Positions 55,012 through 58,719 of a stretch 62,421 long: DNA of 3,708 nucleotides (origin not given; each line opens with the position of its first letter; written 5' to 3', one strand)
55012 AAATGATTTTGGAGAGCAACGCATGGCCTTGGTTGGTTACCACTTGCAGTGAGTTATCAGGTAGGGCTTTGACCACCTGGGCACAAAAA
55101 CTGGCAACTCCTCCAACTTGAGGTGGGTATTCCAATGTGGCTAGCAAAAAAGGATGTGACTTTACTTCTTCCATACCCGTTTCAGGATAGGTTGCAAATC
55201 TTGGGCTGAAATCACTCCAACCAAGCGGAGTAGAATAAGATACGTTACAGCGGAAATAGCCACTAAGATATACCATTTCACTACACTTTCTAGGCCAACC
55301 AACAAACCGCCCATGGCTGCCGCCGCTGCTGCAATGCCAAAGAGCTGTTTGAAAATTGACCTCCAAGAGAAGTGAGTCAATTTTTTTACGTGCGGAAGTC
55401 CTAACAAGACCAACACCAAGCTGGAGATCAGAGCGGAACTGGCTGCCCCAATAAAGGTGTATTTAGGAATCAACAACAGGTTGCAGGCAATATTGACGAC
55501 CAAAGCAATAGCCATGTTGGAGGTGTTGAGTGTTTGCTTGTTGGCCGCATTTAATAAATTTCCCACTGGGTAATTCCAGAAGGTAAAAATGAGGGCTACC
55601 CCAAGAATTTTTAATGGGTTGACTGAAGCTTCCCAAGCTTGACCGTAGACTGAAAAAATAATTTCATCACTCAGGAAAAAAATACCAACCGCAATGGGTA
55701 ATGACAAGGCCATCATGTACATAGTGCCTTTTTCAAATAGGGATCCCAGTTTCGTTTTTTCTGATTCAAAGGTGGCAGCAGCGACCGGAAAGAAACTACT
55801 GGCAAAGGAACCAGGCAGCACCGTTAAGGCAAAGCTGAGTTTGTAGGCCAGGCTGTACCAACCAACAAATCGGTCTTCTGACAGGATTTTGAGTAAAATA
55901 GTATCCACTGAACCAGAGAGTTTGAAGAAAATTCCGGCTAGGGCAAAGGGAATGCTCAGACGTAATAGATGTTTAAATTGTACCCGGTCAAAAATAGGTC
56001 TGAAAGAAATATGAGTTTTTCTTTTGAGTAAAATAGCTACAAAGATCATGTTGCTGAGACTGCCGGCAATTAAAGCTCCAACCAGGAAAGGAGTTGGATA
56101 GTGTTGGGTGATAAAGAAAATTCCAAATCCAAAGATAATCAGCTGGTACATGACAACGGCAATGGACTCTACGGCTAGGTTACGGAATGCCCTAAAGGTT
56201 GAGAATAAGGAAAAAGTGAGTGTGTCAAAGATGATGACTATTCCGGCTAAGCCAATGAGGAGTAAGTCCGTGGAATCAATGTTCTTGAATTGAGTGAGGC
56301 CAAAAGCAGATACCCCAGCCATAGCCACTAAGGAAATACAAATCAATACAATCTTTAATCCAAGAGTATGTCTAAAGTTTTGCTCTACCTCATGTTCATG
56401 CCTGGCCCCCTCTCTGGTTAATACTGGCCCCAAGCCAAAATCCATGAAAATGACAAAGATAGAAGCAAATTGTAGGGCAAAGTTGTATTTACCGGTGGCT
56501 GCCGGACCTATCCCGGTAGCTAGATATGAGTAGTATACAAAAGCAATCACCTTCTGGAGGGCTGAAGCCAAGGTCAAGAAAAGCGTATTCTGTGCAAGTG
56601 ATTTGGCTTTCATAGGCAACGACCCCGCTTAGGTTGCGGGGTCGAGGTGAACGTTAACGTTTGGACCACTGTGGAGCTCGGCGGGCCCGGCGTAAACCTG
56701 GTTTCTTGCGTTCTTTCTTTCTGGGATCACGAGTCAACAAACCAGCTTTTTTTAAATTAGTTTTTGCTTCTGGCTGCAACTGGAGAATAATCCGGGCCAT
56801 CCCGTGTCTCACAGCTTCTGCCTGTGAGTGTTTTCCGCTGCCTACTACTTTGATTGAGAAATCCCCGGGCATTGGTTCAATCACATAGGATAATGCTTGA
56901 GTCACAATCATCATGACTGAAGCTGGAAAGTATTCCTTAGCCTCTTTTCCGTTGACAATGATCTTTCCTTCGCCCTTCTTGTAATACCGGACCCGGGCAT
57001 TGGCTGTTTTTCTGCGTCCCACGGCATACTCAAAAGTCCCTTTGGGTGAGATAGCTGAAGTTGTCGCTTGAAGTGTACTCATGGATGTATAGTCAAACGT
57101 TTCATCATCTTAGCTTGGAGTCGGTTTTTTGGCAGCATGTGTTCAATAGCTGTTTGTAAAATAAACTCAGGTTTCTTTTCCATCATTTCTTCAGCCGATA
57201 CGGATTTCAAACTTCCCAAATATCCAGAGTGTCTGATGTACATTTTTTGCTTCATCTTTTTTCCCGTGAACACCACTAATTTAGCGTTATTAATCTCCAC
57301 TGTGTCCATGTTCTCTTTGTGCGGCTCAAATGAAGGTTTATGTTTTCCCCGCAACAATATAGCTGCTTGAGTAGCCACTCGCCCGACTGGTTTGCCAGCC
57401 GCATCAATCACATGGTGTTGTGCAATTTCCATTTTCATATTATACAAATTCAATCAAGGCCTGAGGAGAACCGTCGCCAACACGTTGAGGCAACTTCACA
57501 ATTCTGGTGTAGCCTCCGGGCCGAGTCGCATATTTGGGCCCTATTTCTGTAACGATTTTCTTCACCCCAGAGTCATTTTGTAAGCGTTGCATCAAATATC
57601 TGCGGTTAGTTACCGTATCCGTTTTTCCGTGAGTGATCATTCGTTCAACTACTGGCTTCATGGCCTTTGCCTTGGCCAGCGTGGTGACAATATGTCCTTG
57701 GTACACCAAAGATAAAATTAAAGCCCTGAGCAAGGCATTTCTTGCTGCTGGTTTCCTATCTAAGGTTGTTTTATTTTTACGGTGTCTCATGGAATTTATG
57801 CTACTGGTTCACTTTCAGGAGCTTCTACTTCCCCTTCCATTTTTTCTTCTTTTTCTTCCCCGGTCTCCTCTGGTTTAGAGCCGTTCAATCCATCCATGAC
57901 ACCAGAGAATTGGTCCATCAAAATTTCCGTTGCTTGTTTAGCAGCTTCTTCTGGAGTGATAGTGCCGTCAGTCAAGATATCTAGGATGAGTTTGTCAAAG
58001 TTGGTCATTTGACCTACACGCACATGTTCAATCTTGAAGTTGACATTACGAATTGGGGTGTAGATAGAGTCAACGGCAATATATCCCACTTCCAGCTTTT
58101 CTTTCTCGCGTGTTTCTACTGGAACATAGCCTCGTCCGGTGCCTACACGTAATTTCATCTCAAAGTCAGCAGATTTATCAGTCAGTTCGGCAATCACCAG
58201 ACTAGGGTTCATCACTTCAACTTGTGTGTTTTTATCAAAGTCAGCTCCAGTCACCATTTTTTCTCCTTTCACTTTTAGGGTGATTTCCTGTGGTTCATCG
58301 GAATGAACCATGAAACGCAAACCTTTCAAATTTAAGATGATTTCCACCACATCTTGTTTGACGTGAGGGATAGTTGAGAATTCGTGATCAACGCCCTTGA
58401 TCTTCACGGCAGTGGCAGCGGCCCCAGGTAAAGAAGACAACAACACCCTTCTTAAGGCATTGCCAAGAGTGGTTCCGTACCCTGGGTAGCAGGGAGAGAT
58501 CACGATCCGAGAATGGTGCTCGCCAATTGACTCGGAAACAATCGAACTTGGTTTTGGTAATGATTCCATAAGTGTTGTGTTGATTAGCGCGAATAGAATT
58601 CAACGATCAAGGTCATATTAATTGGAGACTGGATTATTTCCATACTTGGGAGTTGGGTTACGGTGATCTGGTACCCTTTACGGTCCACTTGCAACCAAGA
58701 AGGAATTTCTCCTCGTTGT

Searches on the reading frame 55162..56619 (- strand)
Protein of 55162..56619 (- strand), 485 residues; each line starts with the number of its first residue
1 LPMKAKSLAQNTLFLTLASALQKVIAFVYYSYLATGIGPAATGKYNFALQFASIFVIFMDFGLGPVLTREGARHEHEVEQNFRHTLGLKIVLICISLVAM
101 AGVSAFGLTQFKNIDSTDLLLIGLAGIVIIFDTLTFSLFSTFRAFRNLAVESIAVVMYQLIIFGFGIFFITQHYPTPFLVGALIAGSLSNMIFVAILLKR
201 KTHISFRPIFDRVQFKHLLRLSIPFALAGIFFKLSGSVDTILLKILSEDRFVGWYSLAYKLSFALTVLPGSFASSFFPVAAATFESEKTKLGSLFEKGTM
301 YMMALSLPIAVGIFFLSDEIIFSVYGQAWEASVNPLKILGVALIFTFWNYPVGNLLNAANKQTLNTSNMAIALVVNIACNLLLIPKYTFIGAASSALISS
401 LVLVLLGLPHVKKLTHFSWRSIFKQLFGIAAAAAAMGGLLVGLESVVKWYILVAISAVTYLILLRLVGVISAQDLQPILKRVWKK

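Call 77: search_protein_families(library=pfam, proteins=[window:55162-56619:-], max_evalue=0.00001)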
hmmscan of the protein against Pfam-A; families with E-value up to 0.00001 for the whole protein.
window:55162-56619:- (485 aa): 3 families
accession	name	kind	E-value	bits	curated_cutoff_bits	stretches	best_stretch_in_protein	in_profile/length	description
PF01943.22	Polysacc_synt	-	2.6e-28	99.7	28.2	1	8-281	1-271/274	Polysaccharide biosynthesis protein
PF13440.11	Polysacc_synt_3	-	1.1e-18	68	23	1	37-333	6-292/293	Polysaccharide biosynthesis protein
PF03023.19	MurJ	-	1.4e-09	37.6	27.4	1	90-450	68-441/451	Lipid II flippase MurJ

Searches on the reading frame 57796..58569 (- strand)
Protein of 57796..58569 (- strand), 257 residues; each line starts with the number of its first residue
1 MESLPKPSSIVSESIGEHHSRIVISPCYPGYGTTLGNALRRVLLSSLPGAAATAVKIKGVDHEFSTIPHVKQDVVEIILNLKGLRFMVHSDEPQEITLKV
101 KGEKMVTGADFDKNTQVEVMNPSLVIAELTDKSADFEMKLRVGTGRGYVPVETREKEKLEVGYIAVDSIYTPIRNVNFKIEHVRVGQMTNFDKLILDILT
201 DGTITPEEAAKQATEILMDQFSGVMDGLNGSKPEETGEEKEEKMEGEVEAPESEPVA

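Call 24: find_related_loci(query=window:57796-58569:-, collection=genome_contigs, flank=10000)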
Query window:57796-58569:- (257 aa) in genome_contigs; peptide patterns used: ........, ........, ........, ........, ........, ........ (x = any residue, [..] = any of these).
599 stretches matched a pattern (row limit reached: there are more); 521 encode a relative of the query (tblastn E <= 1e-3); the best 80 are kept; 80 distinct loci.
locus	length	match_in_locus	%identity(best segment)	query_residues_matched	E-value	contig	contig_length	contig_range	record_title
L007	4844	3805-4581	64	1-257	7e-111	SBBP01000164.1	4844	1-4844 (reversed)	MAG: Candidatus Microgenomatus auricola isolate Bin_40 Hy_contig10883, whole genome shotgun sequence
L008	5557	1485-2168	65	1-228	2e-101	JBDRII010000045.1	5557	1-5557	MAG: Patescibacteria group bacterium isolate MEGAHIT-group-1.58 k141_163240, whole genome shotgun sequence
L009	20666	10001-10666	69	7-228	8e-101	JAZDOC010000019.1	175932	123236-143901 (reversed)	MAG: Patescibacteria group bacterium isolate MEGAHIT-group-0.747 k141_21069194, whole genome shotgun sequence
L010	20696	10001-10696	66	1-230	1e-100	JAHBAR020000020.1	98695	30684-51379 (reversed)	MAG: Candidatus Kerfeldbacteria bacterium isolate AQU-08 c_000000013016, whole genome shotgun sequence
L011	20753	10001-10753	62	1-249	1e-100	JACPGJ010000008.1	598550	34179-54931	MAG: Candidatus Kerfeldbacteria bacterium isolate NC_groundwater_384_Ag_B-0.1um_43_17 GD18-4_B1_scaffold_1710409, whole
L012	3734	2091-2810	63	7-242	4e-100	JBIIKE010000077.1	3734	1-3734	MAG: Bdellovibrionales bacterium isolate ME2001-10-09pf_3300042861_group1_bin81 Rohwer_bin1517_scaffold_41053_c1, whole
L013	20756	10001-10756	60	1-254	3e-98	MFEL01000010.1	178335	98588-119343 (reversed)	MAG: Candidatus Doudnabacteria bacterium RIFCSPHIGHO2_01_FULL_46_24 rifcsphigho2_01_scaffold_364, whole genome shotgun s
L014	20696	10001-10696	63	1-235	3e-96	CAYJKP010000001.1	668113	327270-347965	MAG TPA_asm: uncultured Gammaproteobacteria bacterium isolate ERP124720_co1_115 genome assembly, contig: NODE_11_length_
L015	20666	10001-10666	66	7-228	2e-96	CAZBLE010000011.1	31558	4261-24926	MAG TPA_asm: uncultured Gammaproteobacteria bacterium isolate SRP278252_co1_298 genome assembly, contig: NODE_2226_lengt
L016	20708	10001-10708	62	3-246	7e-96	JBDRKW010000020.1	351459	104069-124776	MAG: Candidatus Kerfeldbacteria bacterium isolate MEGAHIT-group-1.742 k141_5154515, whole genome shotgun sequence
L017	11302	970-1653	62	7-236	5e-94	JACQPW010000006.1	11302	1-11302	MAG: Candidatus Kerfeldbacteria bacterium isolate NC_groundwater_1317_Ag_S-0.2um_47_26 S_p2_S4_coassembly_k141_121463, w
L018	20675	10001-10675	61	7-231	2e-93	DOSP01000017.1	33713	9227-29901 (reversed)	MAG TPA_asm: Candidatus Kerfeldbacteria bacterium isolate UBA9570 contig_7901, whole genome shotgun sequence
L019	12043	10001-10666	64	1-222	5e-93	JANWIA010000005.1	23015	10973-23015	MAG: Candidatus Doudnabacteria bacterium isolate CRAIB_MAG29 c_000000027879, whole genome shotgun sequence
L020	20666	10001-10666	63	1-222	1e-92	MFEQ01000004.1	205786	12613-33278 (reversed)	MAG: Candidatus Doudnabacteria bacterium RIFCSPHIGHO2_02_FULL_42_25 rifcsphigho2_02_scaffold_23, whole genome shotgun se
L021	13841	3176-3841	61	7-228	1e-91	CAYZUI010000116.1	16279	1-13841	MAG TPA_asm: uncultured Gammaproteobacteria bacterium isolate binchicken_co169_102 genome assembly, contig: k99_532154,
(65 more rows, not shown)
